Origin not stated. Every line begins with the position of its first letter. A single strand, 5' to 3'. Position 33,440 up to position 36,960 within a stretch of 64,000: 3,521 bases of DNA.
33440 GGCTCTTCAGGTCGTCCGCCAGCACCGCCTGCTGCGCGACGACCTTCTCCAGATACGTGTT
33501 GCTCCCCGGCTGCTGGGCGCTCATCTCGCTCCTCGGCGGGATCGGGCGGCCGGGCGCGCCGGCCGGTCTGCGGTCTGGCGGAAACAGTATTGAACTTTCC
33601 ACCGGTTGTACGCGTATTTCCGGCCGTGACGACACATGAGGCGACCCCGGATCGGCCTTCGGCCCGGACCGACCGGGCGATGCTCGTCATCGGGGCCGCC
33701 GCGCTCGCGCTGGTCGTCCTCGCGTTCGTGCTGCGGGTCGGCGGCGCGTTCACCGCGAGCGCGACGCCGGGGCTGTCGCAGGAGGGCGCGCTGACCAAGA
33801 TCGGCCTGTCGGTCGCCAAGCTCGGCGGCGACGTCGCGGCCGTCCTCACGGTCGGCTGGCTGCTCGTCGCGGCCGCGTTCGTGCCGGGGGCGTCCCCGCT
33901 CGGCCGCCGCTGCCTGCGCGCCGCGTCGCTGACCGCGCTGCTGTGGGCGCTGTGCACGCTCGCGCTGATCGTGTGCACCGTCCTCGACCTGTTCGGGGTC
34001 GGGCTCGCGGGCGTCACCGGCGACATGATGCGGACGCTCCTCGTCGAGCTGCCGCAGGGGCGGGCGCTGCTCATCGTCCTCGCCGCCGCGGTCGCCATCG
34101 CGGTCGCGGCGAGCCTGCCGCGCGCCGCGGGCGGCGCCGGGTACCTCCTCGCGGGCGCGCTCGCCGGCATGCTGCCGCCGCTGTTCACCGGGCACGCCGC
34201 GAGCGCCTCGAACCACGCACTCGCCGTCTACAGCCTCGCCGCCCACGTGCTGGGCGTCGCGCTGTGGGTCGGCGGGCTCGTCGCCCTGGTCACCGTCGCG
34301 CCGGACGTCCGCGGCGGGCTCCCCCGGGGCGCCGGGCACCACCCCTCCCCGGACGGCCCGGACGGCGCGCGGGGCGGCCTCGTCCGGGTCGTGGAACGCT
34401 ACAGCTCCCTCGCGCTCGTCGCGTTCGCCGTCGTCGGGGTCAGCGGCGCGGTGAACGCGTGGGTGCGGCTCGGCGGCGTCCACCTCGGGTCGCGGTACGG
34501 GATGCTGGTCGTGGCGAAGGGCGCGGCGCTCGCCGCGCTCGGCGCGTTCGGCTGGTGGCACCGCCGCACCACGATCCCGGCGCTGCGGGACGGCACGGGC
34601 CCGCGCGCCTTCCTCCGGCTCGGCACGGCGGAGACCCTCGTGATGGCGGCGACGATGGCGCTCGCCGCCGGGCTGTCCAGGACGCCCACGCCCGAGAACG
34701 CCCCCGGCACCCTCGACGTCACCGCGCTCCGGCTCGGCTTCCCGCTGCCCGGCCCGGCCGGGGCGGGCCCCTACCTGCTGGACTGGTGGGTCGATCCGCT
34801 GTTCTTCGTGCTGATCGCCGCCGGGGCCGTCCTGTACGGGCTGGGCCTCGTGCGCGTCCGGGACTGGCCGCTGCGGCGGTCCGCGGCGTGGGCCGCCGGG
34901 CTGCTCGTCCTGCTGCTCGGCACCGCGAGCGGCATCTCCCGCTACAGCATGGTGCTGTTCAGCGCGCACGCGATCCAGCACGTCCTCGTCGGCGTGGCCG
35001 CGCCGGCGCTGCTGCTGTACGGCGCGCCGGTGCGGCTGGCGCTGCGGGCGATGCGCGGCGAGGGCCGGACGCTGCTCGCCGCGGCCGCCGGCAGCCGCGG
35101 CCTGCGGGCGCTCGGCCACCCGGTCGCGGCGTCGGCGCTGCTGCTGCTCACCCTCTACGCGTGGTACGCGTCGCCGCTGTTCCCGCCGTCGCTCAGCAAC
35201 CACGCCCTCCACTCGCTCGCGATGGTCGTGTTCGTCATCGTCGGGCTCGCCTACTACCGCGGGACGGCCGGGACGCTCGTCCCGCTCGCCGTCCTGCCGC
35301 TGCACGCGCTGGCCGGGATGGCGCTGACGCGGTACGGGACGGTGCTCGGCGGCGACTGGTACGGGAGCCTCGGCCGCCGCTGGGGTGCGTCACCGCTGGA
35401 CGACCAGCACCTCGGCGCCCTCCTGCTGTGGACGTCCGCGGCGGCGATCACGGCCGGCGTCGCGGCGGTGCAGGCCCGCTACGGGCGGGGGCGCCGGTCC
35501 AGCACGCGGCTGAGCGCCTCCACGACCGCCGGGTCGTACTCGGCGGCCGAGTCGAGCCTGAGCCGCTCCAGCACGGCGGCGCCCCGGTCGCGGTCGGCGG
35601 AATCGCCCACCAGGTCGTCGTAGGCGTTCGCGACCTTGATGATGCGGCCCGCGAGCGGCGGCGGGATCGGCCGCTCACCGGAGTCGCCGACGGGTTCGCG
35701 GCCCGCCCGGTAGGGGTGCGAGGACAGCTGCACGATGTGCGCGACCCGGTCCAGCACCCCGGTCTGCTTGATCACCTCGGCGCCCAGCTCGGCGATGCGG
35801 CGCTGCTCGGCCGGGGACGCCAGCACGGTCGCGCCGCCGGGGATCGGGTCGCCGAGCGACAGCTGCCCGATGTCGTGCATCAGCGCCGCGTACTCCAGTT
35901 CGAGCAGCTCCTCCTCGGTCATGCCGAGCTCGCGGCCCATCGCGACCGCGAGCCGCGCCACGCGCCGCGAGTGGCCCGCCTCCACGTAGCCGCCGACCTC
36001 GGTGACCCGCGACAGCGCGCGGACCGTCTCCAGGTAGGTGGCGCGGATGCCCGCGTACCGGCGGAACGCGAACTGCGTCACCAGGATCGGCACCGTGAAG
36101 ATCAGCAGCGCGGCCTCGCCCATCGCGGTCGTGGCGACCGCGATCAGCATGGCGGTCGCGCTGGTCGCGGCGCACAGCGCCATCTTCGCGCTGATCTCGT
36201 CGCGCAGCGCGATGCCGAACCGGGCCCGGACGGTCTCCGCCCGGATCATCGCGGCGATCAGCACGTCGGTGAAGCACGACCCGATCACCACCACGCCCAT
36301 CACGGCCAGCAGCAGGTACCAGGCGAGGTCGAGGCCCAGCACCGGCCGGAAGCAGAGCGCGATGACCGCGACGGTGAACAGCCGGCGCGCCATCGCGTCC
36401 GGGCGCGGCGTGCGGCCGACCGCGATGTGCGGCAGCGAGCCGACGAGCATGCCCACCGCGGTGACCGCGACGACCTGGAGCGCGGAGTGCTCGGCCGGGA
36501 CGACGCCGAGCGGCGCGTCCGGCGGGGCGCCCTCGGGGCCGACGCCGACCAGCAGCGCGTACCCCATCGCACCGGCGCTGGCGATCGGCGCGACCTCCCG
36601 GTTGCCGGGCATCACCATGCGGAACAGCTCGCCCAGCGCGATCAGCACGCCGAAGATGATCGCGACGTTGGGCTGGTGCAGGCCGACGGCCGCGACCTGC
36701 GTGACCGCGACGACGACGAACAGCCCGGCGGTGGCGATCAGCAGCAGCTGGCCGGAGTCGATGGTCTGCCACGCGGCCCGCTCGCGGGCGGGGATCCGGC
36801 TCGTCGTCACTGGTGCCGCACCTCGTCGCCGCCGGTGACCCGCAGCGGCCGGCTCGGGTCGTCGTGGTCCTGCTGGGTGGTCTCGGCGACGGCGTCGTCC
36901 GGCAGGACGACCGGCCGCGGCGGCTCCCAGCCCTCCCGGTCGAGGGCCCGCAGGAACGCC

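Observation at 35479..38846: Tandem, translationally coupled membrane HD-GYP/HD genes with a long repeat-containing upstream region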

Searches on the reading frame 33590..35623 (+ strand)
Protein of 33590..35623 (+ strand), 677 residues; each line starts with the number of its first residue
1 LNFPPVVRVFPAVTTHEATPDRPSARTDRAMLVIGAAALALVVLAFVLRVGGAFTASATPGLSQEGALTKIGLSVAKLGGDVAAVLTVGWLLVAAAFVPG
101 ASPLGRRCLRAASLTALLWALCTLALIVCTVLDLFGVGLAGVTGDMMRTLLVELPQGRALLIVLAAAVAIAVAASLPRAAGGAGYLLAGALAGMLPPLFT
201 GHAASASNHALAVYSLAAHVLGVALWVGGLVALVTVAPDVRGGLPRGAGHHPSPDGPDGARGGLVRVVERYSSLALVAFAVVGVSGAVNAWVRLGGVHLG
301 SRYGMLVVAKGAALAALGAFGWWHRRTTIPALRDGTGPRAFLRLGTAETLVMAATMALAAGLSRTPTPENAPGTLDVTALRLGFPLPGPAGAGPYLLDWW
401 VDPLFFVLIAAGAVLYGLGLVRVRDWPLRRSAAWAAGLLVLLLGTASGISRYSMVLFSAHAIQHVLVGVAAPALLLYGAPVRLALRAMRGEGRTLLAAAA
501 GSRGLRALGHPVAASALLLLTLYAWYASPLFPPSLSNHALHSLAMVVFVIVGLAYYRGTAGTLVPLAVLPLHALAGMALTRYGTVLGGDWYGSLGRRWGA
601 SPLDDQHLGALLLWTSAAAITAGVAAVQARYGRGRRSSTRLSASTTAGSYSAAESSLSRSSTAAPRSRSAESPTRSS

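Call 7: search_protein_families(library=pfam, proteins=[window:33590-35623:+], max_evalue=0.01)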
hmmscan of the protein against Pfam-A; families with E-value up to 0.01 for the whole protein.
window:33590-35623:+ (677 aa): 2 families
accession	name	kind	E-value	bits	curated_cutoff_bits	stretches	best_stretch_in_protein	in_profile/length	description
PF09678.15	Caa3_CtaG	-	3.1e-44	151.6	27.7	1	414-627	1-229/237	Cytochrome c oxidase caa3 assembly factor (Caa3_CtaG)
PF05425.18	CopD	-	4.4e-19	69.3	32.1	1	266-362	2-105/105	Copper resistance protein D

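Call 8: search_protein_families(library=ncbifam, proteins=[window:33590-35623:+], max_evalue=0.01)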
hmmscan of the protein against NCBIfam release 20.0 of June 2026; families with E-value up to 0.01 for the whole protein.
window:33590-35623:+ (677 aa): 2 families
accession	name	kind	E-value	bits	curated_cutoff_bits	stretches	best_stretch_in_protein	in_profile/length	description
NF033808.0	copper_CopD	equivalog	2.8e-12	46.9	195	1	81-362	12-289/295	copper homeostasis membrane protein CopD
TIGR02737.1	caa3_CtaG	equivalog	4e-05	23.3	279.35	1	427-551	44-160/281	cytochrome c oxidase assembly factor CtaG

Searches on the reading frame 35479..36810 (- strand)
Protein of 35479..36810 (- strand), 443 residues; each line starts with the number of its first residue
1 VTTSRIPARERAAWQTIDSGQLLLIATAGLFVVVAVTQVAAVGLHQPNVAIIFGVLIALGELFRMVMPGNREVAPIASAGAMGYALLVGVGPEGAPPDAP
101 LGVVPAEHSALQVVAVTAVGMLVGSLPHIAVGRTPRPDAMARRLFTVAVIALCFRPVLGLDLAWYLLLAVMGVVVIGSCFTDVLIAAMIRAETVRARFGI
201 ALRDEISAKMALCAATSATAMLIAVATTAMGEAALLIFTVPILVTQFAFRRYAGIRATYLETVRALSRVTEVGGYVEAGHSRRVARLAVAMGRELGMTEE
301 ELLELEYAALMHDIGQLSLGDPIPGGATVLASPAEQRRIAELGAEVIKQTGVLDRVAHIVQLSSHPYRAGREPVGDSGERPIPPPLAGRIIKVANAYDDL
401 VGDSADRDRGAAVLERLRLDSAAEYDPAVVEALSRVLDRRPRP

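Call 7: search_protein_families(library=pfam, proteins=[window:35479-36810:-], max_evalue=0.01)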
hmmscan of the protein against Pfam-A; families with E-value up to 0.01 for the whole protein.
window:35479-36810:- (443 aa): 3 families
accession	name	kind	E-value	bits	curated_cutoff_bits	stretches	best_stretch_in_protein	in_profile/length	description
PF01966.28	HD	-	3.7e-12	47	22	1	279-398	3-114/116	HD domain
PF13487.12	HD_5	-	9.7e-11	42.1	27.2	1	279-429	16-170/170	HD domain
PF08668.18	HDOD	-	0.005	16.8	22.9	0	280-344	98-160/196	HDOD domain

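Call 8: search_protein_families(library=ncbifam, proteins=[window:35479-36810:-], max_evalue=0.01)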
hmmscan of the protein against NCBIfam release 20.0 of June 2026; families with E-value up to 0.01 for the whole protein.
window:35479-36810:- (443 aa): 2 families
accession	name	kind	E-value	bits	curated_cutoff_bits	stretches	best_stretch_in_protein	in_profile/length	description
NF053512.1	nitric_RR_NosR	exception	3.2e-20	72.6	400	1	253-439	168-356/422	response regulator c-di-GMP phosphodiesterase, NosR family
TIGR00277.1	HDIG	domain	0.00021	21.1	27.6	1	280-361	8-79/84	HDIG domain-containing metalloprotein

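Call 46: search_solved_structures(query=window:35479-36810:-, max_evalue=0.001, show_alignments=2)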
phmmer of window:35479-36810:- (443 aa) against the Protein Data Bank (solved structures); distinct sequences matched with E-value up to 0.001: 5.
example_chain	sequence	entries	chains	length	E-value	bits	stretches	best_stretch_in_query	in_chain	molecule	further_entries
9rbz_A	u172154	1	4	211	1.8e-06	30.9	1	261-437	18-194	HD domain/sensory box protein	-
9rc0_A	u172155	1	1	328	5.8e-06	29.2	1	261-437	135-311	HD domain/sensory box protein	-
5z7c_A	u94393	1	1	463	1.3e-05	28.1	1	258-339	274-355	3'3'-cGAMP-specific phosphodiesterase 3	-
4r8z_A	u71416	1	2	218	3e-05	26.9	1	297-438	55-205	Cyclic di-GMP phosphodiesterase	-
4mcw_A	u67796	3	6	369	0.00083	22.1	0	253-405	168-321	Metal dependent phosphohydrolase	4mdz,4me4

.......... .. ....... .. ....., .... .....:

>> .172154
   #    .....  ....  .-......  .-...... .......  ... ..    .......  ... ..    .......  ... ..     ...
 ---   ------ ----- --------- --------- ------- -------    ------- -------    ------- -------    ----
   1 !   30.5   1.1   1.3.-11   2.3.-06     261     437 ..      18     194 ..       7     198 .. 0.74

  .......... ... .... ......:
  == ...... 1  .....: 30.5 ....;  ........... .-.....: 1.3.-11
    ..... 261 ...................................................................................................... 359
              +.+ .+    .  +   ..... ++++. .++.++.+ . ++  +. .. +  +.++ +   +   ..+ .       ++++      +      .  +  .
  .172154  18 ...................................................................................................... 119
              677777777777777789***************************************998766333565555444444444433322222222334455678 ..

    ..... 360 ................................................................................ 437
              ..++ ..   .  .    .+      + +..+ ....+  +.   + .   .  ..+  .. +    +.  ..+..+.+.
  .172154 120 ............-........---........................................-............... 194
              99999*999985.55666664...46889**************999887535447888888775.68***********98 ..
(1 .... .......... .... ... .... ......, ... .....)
